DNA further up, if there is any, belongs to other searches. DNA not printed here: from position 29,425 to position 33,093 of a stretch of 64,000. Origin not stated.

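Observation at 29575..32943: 1,122-aa vWA protein embedded among TasA-like genes: MIDAS adhesin with a large insertion and no sorting signal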

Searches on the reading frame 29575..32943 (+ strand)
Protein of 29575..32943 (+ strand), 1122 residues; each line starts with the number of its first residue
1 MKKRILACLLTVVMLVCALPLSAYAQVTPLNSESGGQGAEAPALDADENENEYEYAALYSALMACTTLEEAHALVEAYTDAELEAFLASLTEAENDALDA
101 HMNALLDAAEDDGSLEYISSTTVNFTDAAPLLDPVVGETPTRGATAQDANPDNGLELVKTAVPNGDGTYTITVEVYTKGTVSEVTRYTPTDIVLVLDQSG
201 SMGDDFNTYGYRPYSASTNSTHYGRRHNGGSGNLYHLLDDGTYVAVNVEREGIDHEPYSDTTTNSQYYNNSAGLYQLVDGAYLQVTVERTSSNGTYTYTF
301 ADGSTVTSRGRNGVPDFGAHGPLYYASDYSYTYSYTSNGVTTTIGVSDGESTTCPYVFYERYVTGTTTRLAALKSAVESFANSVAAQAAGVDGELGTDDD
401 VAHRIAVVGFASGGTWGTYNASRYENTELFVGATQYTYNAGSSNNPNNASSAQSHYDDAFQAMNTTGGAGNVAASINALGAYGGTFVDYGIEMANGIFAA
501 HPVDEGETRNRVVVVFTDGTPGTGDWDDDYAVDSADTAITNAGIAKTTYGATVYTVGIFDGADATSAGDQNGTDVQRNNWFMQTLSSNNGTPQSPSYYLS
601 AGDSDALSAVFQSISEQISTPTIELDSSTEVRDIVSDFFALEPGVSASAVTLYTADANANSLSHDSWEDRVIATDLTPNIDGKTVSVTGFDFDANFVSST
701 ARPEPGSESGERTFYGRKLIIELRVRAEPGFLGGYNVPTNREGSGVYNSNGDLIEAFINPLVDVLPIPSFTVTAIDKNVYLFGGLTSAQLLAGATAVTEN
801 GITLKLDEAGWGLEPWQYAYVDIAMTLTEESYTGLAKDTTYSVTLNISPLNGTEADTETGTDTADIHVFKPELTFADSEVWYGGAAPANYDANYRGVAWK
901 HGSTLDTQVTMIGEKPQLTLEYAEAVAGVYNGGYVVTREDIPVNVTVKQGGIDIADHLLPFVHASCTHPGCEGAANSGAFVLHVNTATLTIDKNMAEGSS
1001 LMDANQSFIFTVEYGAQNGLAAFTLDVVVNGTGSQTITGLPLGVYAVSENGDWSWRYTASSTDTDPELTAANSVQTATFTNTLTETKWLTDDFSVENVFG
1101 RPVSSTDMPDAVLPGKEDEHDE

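Call 5: search_protein_families(library=pfam, proteins=[window:29575-32943:+], max_evalue=0.01)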
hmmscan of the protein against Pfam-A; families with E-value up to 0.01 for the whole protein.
window:29575-32943:+ (1122 aa): 3 families
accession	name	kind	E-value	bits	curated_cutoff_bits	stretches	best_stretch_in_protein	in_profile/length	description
PF13519.12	VWA_2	-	2.9e-06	28.3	27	0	465-519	55-106/107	von Willebrand factor type A domain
PF19407.5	DUF5979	-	1.5e-05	26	25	1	990-1084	2-104/104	Domain of unknown function (DUF5979)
PF00092.34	VWA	-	0.00032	21.4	23.8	0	471-570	63-140/174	von Willebrand factor type A domain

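Call 6: search_protein_families(library=ncbifam, proteins=[window:29575-32943:+], max_evalue=0.01)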
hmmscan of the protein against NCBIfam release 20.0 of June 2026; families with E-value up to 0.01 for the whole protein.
window:29575-32943:+ (1122 aa): 0 families

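Call 7: find_homologous_proteins(query=window:29575-32943:+)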
Query window:29575-32943:+ (1122 aa): 4820 proteins with E <= 0.001 among 8000 candidates; the best 120 are listed.
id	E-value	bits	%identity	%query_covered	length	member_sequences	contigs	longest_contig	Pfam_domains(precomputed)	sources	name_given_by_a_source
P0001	0.0e+0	2505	100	100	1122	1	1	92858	PF13519.13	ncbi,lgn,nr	ncbi:MAG: hypothetical protein Q4B99_00700 [Clostridia bacterium]|nr:hypothetical protein [Clostridi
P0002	1.9e-265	902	48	97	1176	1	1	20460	PF00092.35,PF13519.13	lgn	-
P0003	2.0e-249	849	47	94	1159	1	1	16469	PF00092.35,PF13519.13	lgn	-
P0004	1.4e-241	823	45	97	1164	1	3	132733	PF00092.35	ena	-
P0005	2.3e-241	822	46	97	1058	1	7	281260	PF19407.6,PF00092.35,PF13519.13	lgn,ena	-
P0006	4.4e-241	821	46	95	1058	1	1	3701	PF19407.6,PF00092.35,PF13519.13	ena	-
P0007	8.8e-241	820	46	97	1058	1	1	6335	PF19407.6,PF00092.35,PF13519.13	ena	-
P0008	1.3e-240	820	46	95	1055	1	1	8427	PF00092.35,PF13519.13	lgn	-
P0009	1.9e-240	819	46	97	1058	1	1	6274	PF19407.6,PF00092.35,PF13519.13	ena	-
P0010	7.5e-240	817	46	97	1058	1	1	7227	PF19407.6,PF00092.35,PF13519.13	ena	-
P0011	1.5e-239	816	46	95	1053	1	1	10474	PF19407.6,PF00092.35,PF13519.13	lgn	-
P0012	1.6e-239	816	46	95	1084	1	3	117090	PF00092.35,PF13519.13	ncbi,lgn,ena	-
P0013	5.8e-239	814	46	97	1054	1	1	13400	PF00092.35,PF13519.13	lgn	-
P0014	9.0e-239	813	45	97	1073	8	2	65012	PF00092.35,PF13519.13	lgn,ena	-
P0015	1.7e-238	813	45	97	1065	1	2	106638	PF00092.35,PF13519.13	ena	-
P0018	3.1e-233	795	45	97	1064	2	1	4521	PF19407.6,PF00092.35,PF13519.13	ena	-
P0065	3.2e-203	696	44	87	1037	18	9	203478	-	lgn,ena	-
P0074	6.6e-202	691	41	98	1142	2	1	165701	PF13519.13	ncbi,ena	-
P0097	3.8e-200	686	43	87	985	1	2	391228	PF00092.35,PF13519.13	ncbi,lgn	-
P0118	3.8e-199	682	43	85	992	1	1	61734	PF19407.6,PF00092.35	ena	-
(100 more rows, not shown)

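Call 8: search_solved_structures(query=window:29575-32943:+, max_evalue=1, show_alignments=3)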
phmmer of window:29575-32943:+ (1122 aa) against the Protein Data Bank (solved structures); distinct sequences matched with E-value up to 1: 0.

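Call 18: find_encoding_contigs(protein=P0097, flank=10000, max_places=2)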
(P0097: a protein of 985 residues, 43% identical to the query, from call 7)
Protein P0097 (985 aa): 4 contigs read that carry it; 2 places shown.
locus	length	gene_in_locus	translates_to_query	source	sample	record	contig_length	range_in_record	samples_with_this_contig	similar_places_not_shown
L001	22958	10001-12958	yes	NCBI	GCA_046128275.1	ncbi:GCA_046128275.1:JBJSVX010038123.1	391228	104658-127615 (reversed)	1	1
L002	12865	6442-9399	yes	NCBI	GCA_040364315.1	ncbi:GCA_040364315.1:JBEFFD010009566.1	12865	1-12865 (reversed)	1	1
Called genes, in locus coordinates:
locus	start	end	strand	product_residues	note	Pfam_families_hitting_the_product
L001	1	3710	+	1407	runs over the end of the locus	PF02811:PHP, PF12836:HHH_3 (faint), PF00929:RNase_T, PF16473:Rv2179c-like (weak), PF07733:DNA_pol3_alpha, PF17657:DNA_pol3_finger, PF14579:HHH_6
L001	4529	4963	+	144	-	-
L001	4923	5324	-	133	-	PF13936:HTH_38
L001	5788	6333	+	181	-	PF10502:Peptidase_S26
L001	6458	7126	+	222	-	-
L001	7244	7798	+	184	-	-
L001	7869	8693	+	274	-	PF12389:Peptidase_M73 (weak)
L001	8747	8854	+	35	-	-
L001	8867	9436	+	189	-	-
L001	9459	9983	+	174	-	-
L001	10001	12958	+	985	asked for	PF00092:VWA (faint), PF13519:VWA_2 (faint)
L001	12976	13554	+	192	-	-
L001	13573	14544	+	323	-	PF05738:Cna_B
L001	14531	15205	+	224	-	PF04203:Sortase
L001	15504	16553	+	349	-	PF05343:Peptidase_M42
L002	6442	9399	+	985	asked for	PF00092:VWA (faint), PF13519:VWA_2 (faint)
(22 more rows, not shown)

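Call 19: find_encoding_contigs(protein=P0065, flank=10000, max_places=2)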
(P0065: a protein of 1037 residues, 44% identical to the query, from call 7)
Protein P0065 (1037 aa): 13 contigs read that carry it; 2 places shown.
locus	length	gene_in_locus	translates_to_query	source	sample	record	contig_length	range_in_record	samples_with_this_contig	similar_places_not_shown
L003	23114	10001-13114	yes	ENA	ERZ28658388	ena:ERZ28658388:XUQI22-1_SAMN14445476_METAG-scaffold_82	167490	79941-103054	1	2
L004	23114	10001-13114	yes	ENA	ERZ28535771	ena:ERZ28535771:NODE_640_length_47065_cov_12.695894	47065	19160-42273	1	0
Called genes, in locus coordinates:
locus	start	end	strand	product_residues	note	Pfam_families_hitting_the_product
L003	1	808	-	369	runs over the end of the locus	-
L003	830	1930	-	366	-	-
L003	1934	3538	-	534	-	PF03062:MBOAT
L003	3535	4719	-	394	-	PF00278:Orn_DAP_Arg_deC, PF01168:Ala_racemase_N (weak), PF02784:Orn_Arg_deC_N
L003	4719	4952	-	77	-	-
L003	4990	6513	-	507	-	PF00501:AMP-binding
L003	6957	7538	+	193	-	PF10502:Peptidase_S26 (weak)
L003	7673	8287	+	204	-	-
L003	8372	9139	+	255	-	PF12389:Peptidase_M73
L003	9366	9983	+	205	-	PF12389:Peptidase_M73 (faint)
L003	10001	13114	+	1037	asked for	-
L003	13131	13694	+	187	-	-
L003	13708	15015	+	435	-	PF00395:SLH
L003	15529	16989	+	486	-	PF01554:MatE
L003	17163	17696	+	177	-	PF18306:LDcluster4, PF03641:Lysine_decarbox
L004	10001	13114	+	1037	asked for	-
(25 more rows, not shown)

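Call 26: find_encoding_contigs(protein=P0005, flank=10000, max_places=2)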
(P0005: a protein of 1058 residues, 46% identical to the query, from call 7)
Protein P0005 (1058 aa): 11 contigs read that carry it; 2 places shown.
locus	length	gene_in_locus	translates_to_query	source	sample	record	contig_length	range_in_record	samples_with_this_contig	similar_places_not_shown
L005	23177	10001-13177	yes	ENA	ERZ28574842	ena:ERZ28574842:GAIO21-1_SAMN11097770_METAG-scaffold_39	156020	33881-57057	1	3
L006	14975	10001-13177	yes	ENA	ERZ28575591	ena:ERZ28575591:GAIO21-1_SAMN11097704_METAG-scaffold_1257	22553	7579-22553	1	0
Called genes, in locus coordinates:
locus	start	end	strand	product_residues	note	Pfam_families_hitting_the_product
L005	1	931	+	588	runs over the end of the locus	-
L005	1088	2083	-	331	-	PF03446:NAD_binding_2 (faint), PF02826:2-Hacid_dh_C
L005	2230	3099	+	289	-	PF19700:DUF6198 (faint), PF02588:YitT_membrane, PF10035:DUF2179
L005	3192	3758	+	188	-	PF04260:DUF436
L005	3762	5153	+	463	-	PF02386:TrkH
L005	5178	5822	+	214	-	PF02254:TrkA_N, PF00107:ADH_zinc_N (faint), PF02080:TrkA_C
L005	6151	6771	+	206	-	PF00239:Resolvase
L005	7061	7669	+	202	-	PF10502:Peptidase_S26 (faint)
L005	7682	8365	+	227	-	-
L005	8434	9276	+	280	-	PF12389:Peptidase_M73 (weak)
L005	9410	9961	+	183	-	PF12389:Peptidase_M73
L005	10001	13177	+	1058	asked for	PF13519:VWA_2 (faint), PF00092:VWA (weak), PF19407:DUF5979 (weak)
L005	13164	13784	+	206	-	-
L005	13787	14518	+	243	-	-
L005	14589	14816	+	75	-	-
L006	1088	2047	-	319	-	PF03446:NAD_binding_2 (faint), PF02826:2-Hacid_dh_C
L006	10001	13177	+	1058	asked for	PF13519:VWA_2 (faint), PF00092:VWA (weak), PF19407:DUF5979 (weak)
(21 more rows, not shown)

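Call 27: find_encoding_contigs(protein=P0074, flank=10000, max_places=2)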
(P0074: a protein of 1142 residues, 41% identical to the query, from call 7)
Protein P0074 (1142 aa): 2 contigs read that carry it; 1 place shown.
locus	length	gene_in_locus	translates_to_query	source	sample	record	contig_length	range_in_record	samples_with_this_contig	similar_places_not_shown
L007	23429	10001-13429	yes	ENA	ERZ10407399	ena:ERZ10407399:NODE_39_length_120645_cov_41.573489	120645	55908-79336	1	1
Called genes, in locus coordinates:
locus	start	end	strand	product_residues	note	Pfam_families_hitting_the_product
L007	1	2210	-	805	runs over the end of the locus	PF21277:T6SS_VgrG3-like_C, PF09479:Flg_new, PF00404:Dockerin_1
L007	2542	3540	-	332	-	PF13379:NMT1_2, PF09084:NMT1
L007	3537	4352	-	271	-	PF00528:BPD_transp_1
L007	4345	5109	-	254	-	PF00005:ABC_tran, PF13304:AAA_21 (faint)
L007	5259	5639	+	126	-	PF01042:Ribonuc_L-PSP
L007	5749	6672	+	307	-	PF14378:PAP2_3 (faint), PF01569:PAP2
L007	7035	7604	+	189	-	PF10502:Peptidase_S26 (weak)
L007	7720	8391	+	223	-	-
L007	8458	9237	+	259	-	PF12389:Peptidase_M73 (weak)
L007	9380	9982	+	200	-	-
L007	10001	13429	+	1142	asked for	PF13519:VWA_2 (faint)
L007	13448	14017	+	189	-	-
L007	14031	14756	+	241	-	-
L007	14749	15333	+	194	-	PF04203:Sortase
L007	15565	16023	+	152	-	-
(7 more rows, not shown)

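Call 30: predict_structure(alignment_id=A1)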
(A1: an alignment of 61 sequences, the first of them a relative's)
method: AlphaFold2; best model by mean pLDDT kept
length: 1122 residues; sequences in the alignment: 61
mean_pLDDT: 78.1   pTM: 0.45
mean pLDDT of the five models: 78.1, 76.6, 76.3, 75.9, 75.1
residues with pLDDT >= 90: 354; 70-90: 526; 50-70: 96; < 50: 146
segments of 3 or more residues with pLDDT < 50: 1-10, 14-52, 113-152, 180-186, 418-420, 620-622, 701-710, 1091-1122
pLDDT, mean of each block of 10 residues (from residue 1): 42 41 28 26 31 76 89 81 87 89 82 40 26 32 28 70 89 80 54 92 82 89 87 86 85 88 92 88 91 86 93 93 89 77 89 91 86 88 86 80 93 57 75 83 54 89 91 91 87 93 77 89 66 87 86 86 76 85 86 69 73 65 69 91 74 82 67 87 89 74 44 75 91 89 83 79 86 94 90 87 87 89 84 89 90 75 94 91 89 92 94 92 78 85 89 87 78 67 91 86 80 88 89 90 92 81 88 92 73 42 39 35 32
secondary structure, 60 per line:
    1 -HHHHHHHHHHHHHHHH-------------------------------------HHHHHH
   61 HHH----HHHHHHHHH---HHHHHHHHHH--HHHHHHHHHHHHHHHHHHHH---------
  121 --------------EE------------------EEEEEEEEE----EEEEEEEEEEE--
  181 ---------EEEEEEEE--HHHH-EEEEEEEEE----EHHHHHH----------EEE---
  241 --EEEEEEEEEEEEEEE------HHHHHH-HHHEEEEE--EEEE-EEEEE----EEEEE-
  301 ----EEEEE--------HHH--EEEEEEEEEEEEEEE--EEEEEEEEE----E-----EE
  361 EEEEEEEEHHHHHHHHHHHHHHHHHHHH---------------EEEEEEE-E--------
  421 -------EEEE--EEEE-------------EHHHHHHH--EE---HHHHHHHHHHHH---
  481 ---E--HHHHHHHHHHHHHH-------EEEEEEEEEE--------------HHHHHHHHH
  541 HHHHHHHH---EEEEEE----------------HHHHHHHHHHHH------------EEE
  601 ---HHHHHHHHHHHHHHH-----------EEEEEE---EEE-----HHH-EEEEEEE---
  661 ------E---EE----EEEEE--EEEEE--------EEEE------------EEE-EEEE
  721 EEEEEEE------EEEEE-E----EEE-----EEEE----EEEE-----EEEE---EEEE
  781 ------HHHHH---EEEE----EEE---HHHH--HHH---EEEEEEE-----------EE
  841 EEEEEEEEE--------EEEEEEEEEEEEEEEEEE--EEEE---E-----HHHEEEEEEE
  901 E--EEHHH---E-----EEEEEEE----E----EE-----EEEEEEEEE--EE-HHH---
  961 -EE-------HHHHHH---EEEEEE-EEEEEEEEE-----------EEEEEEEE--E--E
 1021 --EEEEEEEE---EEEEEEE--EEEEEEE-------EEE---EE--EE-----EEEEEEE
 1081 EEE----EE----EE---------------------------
elements in order (helices of 4 or more, strands of 3 or more residues): H2-17 H55-63 H68-76 H80-89 H92-111 E155-163 E168-178 E190-197 H200-203 E205-213 H219-224 E235-237 E243-257 H264-269 E274-278 E281-284 E286-290 E295-299 E305-309 E323-337 E340-348 E359-368 H369-388 E404-410 E428-431 E434-437 H452-458 H466-477 H487-500 E508-517 H532-548 E552-557 H574-585 E598-600 H604-618 E630-635 E639-641 E651-657 E677-681 E684-688 E697-700 E713-715 E717-727 E734-738 E745-747 E753-756 E761-764 E770-773 E777-780 H787-791 E795-798 E803-805 H809-812 E821-827 E839-849 E858-875 E878-881 E894-901 E918-924 E941-949 H971-976 E980-985 E987-995 E1007-1014 E1023-1030 E1034-1040 E1043-1049 E1057-1059 E1074-1083

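Call 33: fold_search(model_id=the predicted structure, library=pdb)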
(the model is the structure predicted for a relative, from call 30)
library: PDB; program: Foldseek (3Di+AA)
matches with E <= 10: 900; with E <= 0.001: 45
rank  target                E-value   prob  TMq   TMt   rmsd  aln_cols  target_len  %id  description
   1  7w6b                  1.1e-20  1.00  0.18  0.23  20.7      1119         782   11  Crystal Structure of PitA from pilus islet-2 of Streptococcus oralis (released 2022-06-01)
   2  6m48_A                1.3e-18  1.00  0.18  0.24  20.6      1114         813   10  Crystal structure of pilus adhesin, SpaC from Lactobacillus rhamnosus GG - P21212 form (released 2020-07-29)
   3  6m3y                  2.1e-18  1.00  0.18  0.24  18.8      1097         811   11  Crystal structure of pilus adhesin, SpaC from Lactobacillus rhamnosus GG - open conformation (released 2020-07-29)
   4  6m48_B                2.6e-18  1.00  0.18  0.24  19.1      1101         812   10  Crystal structure of pilus adhesin, SpaC from Lactobacillus rhamnosus GG - P21212 form (released 2020-07-29)
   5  7p2d_A                1.5e-07  1.00  0.14  0.20  32.2       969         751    9  Structure of alphaMbeta2/Cd11bCD18 headpiece in complex with a nanobody (released 2022-05-04)
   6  10ps                  6.2e-07  1.00  0.10  0.17  33.8       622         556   10  Crystal structure of SdrD A2-A3-B1-B2 domains from Staphylococcus aureus JH1 (released 2026-02-11)
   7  7nit_A                1.0e-06  0.54  0.09  0.08  46.7      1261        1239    9  X-ray structure of a multidomain BbgIII from Bifidobacterium bifidum (released 2021-12-22)
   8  7nit_C                1.2e-06  0.60  0.09  0.08  42.2      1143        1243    8  X-ray structure of a multidomain BbgIII from Bifidobacterium bifidum (released 2021-12-22)
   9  6fwv_B                1.7e-06  1.00  0.11  0.20  20.4       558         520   10  The Bacillus anthracis TIE protein (released 2018-08-08)
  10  3q2w_A                4.9e-06  0.96  0.11  0.17  17.5       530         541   10  Crystal structure of mouse N-cadherin ectodomain (released 2011-02-23)
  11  7stz_C                1.2e-05  0.93  0.11  0.17  17.5       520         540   11  Crystal Structure of Human E-cadherin EC1-5 bound by mouse monoclonal antibody Fab mAb-1_19A11 (released 2022-01-26)
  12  5u5o                  2.4e-05  1.00  0.10  0.32  19.2       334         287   11  Bacterial adhesin from Mobiluncus mulieris containing intramolecular disulfide, isopeptide, and ester bond cross-links ( (released 2018-06-13)
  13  7cym_A                2.5e-05  0.87  0.09  0.18  19.1       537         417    9  Crystal structure of LI-Cadherin EC1-4 (released 2021-08-18)
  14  2ok5_A                2.6e-05  0.99  0.13  0.20  23.7       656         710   11  Human Complement factor B (released 2007-02-27)
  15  5u6f                  4.0e-05  1.00  0.10  0.33  25.3       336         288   12  Bacterial adhesin from Mobiluncus mulieris containing intramolecular disulfide, isopeptide, and ester bond cross-links ( (released 2018-06-13)
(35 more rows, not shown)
